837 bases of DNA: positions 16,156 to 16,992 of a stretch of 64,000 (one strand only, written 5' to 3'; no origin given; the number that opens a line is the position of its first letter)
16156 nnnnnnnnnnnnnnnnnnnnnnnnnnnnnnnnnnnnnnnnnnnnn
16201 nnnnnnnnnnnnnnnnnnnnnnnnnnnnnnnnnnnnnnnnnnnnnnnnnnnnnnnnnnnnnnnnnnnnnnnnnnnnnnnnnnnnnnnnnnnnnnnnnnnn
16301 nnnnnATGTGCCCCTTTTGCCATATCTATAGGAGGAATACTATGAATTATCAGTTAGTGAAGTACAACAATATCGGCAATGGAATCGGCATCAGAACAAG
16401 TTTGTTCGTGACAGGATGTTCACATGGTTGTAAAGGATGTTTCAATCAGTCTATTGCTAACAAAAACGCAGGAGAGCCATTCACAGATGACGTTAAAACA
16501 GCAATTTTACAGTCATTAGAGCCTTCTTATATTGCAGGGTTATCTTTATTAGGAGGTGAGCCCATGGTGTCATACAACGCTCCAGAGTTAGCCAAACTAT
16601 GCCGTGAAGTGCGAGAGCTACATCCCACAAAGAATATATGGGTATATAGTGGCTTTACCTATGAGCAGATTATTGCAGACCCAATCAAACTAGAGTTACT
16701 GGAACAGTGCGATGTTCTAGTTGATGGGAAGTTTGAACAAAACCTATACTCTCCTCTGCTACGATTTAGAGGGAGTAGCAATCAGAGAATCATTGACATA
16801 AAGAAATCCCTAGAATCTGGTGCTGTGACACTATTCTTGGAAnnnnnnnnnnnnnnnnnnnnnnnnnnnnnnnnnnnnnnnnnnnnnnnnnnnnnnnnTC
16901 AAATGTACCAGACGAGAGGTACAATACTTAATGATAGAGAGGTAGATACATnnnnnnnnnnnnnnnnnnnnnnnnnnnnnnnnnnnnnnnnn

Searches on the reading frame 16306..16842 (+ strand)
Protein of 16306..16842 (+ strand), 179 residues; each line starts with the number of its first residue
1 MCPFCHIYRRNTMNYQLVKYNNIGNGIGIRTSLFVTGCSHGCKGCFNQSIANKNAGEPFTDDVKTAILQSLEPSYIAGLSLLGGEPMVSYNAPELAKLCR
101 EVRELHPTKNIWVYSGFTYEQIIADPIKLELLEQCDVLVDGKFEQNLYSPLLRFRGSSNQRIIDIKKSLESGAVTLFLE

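Call 6: search_protein_families(library=pfam, proteins=[window:16306-16842:+], max_evalue=0.01)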
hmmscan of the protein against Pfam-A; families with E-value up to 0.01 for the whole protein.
window:16306-16842:+ (179 aa): 2 families
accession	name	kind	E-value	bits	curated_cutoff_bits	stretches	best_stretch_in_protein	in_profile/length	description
PF13353.11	Fer4_12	-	1.1e-47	162.2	22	1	25-163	2-137/137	4Fe-4S single cluster domain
PF04055.27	Radical_SAM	-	7.2e-07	30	29.5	1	34-119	3-89/166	Radical SAM superfamily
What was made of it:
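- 16306..16845 (+): nrdG (activating radical-SAM enzyme), the functional partner of NrdD. Pfam Fer4_12 (call 6).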

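Call 46: search_protein_families(library=ncbifam, proteins=[window:16306-16842:+], max_evalue=0.01)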
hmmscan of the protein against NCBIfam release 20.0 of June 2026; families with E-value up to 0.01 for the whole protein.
window:16306-16842:+ (179 aa): 16 families
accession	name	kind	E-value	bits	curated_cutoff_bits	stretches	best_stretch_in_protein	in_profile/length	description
TIGR02491.1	NrdG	equivalog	3.4e-53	179.7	126.1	1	14-166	1-154/154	anaerobic ribonucleoside-triphosphate reductase activating protein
NF008335.0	PRK11121.1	equivalog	3.2e-39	134.2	199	1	13-164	1-152/154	anaerobic ribonucleoside-triphosphate reductase-activating protein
TIGR02826.1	RNR_activ_nrdG3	equivalog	3.5e-13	49.7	151.7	1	32-167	19-140/148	anaerobic ribonucleoside-triphosphate reductase activating protein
TIGR02495.1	NrdG2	equivalog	1.2e-06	28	131.15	1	32-152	20-132/193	anaerobic ribonucleoside-triphosphate reductase activating protein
TIGR02493.1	PFLA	equivalog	2.8e-06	26.9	231.75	1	25-171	12-154/235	pyruvate formate-lyase-activating protein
NF043069.1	T4HPD_activ_SAM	equivalog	0.00014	21.3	425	1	19-54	9-43/299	trans-4-hydroxy-L-proline dehydratase activase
NF048010.1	SfplDhtActHpsHDes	equivalog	0.00064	18.6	430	1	22-49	15-42/298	(2S)-3-sulfopropanediol dehydratase activating enzyme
TIGR02494.1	PFLE_PFLC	subfamily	0.00082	18.7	174.35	1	23-48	9-34/293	glycyl-radical enzyme activating protein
TIGR04395.1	cutC_activ_rSAM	equivalog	0.002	17.4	360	1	13-53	6-45/309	choline TMA-lyase-activating enzyme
NF007483.0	PRK10076.1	equivalog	0.0029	16.8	326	1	17-51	27-61/292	[formate-C-acetyltransferase]-activating enzyme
TIGR04051.1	rSAM_NirJ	equivalog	0.0035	16.4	515.45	1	36-102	10-75/354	heme d1 biosynthesis radical SAM protein NirJ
NF045702.1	rSAM_GDGT_ether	equivalog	0.0048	15.6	450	1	38-102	96-162/486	tetraether lipid synthase Tes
TIGR04041.1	activase_YjjW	hypoth_equivalog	0.0054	16.2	250.2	0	25-51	14-40/276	YjjW family glycine radical enzyme activase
NF048008.1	SfplDhtActHpfHKleb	equivalog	0.007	15.7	500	0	21-49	8-36/308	(2S)-3-sulfopropanediol dehydratase activating enzyme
NF033717.2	HPDL_rSAM_activ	equivalog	0.0081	15.4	420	0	23-53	14-44/311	4-hydroxyphenylacetate decarboxylase activase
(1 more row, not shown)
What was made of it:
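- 16306..16845 (+): TIGR02491 at 179.7 bits against a cut-off of 126 (call 46).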
